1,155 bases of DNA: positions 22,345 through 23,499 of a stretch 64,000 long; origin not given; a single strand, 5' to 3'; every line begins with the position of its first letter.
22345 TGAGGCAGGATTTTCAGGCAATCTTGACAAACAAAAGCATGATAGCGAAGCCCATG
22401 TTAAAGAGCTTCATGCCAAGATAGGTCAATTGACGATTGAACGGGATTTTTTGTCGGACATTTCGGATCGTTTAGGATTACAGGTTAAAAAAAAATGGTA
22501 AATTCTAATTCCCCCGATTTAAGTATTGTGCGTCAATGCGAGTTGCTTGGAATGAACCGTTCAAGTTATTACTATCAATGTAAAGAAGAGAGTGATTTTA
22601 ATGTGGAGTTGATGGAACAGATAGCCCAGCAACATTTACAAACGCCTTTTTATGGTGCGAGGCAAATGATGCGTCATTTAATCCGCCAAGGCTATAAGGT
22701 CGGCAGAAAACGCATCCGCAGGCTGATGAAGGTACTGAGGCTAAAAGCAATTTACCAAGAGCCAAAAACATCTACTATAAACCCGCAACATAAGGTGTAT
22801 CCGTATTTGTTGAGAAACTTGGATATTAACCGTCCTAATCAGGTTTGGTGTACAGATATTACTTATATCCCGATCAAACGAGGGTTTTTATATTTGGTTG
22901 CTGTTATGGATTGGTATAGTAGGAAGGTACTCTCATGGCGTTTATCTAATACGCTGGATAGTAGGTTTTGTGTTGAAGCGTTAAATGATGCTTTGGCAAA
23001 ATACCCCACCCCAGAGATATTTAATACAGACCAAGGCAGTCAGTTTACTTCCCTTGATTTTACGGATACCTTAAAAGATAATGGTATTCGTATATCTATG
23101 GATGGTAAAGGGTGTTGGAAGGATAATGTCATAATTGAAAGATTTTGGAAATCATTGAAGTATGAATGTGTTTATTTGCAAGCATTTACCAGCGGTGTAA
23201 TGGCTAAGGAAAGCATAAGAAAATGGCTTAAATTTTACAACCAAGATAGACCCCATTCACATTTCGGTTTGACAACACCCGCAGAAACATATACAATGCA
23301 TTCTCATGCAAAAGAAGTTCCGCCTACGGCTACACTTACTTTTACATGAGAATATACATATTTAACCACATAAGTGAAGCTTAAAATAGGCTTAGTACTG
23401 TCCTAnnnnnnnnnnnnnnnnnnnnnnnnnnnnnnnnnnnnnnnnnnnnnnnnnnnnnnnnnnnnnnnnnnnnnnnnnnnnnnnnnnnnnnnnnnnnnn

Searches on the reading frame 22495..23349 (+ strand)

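Call 91: search_protein_families(library=pfam, proteins=[window:22495-23349:+], max_evalue=0.001)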
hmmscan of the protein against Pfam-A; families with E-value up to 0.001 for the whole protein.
window:22495-23349:+ (284 aa): 5 families
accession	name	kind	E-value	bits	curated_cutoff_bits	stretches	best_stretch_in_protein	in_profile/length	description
PF00665.32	rve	-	1.4e-26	93.1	32.6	1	112-204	2-98/102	Integrase core domain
PF13683.12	rve_3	-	3e-15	56.2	26.5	1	196-262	1-67/67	Integrase core domain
PF13276.12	HTH_21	-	2.9e-13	50.3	28.1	1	38-89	5-58/60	HTH-like domain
PF13333.12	rve_2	-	8.8e-06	26.2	22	1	215-264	1-50/56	Integrase core domain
PF24764.1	rva_4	-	6.9e-05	23.1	26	1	111-226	4-117/194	Integrase core domain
